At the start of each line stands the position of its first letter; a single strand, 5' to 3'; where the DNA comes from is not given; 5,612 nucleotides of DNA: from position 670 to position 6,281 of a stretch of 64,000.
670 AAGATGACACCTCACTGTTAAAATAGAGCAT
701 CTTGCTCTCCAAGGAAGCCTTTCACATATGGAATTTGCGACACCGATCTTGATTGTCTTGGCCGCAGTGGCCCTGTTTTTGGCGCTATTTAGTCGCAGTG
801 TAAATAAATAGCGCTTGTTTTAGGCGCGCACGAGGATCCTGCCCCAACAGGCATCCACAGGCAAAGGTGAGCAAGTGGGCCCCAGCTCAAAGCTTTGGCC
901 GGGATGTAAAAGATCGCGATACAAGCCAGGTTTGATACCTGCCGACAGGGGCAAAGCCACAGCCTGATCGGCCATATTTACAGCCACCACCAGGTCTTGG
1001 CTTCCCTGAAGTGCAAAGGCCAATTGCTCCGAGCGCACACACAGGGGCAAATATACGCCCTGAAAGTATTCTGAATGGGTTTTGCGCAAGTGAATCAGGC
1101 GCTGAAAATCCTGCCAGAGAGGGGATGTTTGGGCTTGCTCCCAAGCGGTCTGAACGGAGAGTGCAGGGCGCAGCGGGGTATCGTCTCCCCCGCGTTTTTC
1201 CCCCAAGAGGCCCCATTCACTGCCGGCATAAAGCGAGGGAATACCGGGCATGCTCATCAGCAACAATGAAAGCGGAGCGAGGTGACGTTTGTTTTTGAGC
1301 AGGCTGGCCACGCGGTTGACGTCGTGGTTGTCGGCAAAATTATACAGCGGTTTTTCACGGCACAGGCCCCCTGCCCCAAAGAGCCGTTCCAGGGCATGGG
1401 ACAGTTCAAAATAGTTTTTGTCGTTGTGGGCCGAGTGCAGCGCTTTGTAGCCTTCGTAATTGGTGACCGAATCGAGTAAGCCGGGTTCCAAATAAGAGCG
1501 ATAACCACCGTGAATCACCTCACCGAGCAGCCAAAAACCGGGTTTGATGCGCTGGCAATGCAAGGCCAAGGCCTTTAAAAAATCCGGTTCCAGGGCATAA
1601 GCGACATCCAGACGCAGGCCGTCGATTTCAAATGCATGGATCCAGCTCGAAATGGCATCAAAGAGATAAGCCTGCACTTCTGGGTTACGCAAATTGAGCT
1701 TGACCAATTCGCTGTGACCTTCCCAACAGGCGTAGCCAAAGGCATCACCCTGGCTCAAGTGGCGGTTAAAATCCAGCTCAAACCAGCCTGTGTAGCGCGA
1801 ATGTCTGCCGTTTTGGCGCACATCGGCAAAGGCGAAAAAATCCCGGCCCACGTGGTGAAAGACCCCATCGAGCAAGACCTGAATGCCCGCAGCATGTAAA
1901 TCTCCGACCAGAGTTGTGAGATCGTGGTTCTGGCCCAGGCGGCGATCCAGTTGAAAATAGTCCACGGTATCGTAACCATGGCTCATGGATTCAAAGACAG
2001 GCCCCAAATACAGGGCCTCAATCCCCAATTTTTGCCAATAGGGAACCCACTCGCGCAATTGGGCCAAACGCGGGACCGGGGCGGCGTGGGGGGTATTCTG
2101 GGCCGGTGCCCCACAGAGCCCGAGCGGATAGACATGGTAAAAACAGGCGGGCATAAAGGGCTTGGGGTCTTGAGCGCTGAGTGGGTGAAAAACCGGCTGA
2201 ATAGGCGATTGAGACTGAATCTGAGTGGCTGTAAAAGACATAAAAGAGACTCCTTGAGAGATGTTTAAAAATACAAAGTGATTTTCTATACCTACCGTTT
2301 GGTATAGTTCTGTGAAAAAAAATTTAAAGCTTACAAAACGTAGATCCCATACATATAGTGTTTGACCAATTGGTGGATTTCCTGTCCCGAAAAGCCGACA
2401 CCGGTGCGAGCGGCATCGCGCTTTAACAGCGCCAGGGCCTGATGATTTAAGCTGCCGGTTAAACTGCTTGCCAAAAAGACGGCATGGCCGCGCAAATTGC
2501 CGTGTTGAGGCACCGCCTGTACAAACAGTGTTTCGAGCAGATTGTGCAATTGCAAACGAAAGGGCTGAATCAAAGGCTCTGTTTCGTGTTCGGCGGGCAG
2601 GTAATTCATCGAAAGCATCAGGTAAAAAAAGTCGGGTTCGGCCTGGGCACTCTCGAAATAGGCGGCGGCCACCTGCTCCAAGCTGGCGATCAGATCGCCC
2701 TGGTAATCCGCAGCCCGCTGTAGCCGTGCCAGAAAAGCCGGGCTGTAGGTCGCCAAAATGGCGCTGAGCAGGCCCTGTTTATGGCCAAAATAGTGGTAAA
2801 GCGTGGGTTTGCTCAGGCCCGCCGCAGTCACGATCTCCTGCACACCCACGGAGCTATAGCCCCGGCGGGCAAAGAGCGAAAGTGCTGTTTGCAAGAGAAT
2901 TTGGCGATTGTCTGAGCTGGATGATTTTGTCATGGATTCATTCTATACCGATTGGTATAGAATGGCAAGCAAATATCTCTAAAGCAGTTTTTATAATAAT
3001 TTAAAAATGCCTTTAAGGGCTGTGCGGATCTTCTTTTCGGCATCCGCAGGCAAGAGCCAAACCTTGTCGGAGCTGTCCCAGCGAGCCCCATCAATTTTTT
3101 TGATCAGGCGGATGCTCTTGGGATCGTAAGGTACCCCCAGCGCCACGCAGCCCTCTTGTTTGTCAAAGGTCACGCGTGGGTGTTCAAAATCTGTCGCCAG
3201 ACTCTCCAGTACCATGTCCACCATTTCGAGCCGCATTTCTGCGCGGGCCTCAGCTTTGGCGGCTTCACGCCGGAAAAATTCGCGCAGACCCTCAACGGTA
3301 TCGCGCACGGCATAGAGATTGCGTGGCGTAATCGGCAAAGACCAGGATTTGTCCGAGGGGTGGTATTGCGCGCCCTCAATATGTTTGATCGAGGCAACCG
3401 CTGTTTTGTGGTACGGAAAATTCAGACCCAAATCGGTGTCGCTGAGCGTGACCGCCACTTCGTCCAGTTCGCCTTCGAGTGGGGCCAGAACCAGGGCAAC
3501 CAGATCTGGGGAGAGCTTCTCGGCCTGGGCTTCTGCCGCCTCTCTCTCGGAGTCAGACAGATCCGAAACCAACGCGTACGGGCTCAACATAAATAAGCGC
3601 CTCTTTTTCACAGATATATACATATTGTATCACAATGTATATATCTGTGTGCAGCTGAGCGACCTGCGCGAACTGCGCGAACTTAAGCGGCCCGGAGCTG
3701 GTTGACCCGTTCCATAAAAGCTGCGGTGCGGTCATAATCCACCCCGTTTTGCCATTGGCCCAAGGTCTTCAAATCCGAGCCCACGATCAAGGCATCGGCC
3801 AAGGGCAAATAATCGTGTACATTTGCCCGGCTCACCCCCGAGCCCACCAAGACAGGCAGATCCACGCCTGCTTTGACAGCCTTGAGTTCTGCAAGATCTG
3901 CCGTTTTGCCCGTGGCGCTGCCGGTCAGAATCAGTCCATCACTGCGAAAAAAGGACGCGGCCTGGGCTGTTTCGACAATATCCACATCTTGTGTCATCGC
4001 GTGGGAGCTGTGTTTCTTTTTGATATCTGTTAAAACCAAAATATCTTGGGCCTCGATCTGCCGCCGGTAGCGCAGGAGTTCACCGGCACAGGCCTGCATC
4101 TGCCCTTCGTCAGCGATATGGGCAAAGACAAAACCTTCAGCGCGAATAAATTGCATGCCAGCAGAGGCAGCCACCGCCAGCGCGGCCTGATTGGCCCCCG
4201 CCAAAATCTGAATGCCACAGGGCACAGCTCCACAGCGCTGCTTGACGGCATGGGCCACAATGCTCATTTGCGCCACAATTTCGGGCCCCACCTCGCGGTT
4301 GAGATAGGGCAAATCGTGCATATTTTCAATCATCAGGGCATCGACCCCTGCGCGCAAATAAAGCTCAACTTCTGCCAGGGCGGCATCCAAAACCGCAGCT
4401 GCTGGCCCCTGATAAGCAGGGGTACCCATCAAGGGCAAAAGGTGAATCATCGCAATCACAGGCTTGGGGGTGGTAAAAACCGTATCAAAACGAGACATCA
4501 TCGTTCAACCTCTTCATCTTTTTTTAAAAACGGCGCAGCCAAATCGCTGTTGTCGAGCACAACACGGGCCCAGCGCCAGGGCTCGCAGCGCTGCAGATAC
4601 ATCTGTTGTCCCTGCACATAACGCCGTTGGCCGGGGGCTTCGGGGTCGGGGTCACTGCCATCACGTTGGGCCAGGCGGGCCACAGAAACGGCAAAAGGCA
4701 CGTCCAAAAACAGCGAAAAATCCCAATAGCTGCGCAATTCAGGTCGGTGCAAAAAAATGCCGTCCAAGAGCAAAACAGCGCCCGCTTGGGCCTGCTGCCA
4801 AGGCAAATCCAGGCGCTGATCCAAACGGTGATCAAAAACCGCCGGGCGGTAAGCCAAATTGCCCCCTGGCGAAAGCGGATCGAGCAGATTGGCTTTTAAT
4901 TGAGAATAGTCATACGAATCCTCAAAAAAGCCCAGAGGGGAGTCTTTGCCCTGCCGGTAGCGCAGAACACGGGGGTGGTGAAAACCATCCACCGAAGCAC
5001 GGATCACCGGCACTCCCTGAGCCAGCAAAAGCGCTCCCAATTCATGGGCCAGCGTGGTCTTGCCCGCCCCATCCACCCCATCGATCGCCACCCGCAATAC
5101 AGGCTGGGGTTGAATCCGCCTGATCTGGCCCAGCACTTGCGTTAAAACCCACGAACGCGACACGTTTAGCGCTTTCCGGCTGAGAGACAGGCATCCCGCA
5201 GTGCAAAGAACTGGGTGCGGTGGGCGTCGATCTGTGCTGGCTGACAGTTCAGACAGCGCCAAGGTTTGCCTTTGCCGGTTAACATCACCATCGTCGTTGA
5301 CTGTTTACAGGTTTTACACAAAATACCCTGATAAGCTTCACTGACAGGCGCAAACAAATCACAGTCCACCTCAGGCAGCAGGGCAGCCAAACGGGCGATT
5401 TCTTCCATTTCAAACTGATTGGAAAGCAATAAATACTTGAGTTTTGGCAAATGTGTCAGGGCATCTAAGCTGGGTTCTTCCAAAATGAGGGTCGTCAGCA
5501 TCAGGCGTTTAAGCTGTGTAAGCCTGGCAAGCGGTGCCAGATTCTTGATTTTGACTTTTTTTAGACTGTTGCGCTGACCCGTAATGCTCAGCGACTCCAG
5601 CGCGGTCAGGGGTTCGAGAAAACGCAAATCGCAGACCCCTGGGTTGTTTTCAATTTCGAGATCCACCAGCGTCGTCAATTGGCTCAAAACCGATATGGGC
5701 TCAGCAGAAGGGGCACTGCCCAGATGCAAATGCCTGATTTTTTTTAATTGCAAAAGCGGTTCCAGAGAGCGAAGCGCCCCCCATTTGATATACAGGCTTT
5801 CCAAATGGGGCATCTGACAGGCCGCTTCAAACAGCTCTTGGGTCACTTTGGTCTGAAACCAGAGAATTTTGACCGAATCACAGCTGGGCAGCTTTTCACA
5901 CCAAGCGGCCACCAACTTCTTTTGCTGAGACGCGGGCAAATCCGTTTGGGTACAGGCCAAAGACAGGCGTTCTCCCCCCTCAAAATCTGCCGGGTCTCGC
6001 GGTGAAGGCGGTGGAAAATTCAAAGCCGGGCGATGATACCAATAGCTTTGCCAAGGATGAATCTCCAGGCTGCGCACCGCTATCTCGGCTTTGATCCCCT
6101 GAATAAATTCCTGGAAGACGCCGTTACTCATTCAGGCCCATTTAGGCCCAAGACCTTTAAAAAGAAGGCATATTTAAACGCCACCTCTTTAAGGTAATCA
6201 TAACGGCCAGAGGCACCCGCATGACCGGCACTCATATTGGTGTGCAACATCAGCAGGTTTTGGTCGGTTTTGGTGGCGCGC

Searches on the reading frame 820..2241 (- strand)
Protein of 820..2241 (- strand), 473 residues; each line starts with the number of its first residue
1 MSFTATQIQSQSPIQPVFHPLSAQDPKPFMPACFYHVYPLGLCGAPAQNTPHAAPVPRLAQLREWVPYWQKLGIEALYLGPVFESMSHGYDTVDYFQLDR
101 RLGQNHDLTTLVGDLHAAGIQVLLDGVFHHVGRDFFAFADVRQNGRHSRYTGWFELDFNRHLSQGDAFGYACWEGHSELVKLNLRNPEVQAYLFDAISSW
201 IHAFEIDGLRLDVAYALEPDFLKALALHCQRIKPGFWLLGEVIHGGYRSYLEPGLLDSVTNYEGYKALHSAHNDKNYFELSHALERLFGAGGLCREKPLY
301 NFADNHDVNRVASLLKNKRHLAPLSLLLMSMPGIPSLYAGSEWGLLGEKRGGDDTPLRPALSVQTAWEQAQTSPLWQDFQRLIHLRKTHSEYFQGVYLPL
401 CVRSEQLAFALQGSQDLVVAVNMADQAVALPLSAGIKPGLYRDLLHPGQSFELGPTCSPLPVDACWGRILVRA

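Call 102: search_protein_families(library=pfam, proteins=[window:820-2241:-], max_evalue=0.0001)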
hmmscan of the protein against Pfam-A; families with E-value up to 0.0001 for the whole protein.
window:820-2241:- (473 aa): 1 family
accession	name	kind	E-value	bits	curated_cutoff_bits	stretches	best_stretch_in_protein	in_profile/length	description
PF00128.31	Alpha-amylase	-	7.3e-41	141.3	22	1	66-350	25-365/446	Alpha amylase, catalytic domain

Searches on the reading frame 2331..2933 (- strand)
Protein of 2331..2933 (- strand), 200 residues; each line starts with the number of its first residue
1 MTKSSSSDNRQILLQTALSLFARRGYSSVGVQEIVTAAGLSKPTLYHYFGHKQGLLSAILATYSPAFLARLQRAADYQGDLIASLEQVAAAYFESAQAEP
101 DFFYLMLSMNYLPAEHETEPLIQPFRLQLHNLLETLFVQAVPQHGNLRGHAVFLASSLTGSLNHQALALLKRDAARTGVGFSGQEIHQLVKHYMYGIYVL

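Call 102: search_protein_families(library=pfam, proteins=[window:2331-2933:-], max_evalue=0.0001)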
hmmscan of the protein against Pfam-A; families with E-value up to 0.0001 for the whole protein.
window:2331-2933:- (200 aa): 1 family
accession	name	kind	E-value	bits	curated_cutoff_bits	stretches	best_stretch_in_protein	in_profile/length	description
PF00440.29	TetR_N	-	1.6e-16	60.2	24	1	13-59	1-47/47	Bacterial regulatory proteins, tetR family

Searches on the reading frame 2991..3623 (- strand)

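Call 102: search_protein_families(library=pfam, proteins=[window:2991-3623:-], max_evalue=0.0001)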
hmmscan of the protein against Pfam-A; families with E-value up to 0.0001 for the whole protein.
window:2991-3623:- (210 aa): 1 family
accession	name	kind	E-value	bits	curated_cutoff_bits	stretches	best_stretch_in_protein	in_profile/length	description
PF07443.18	HARP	-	7.8e-07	29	25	0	68-97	4-33/55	HepA-related protein (HARP)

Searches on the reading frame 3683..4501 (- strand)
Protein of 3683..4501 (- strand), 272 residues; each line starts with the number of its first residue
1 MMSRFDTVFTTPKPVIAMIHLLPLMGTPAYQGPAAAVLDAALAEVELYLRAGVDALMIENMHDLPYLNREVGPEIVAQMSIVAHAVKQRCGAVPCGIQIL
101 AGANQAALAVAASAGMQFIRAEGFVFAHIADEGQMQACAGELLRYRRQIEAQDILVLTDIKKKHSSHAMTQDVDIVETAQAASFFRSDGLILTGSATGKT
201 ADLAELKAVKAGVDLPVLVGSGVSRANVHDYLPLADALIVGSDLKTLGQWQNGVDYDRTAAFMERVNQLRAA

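Call 102: search_protein_families(library=pfam, proteins=[window:3683-4501:-], max_evalue=0.0001)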
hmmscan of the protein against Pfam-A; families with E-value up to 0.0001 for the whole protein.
window:3683-4501:- (272 aa): 1 family
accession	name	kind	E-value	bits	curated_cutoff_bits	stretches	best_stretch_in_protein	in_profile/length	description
PF03437.21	BtpA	-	6.8e-64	216.2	30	1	12-267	2-253/254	BtpA family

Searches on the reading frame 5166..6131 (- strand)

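Call 102: search_protein_families(library=pfam, proteins=[window:5166-6131:-], max_evalue=0.0001)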
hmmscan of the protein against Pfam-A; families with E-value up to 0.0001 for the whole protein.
window:5166-6131:- (321 aa): 1 family
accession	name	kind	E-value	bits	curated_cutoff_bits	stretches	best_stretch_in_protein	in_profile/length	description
PF12799.13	LRR_4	-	6.2e-05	23.6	27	0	108-141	1-34/44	Leucine Rich repeats (2 copies)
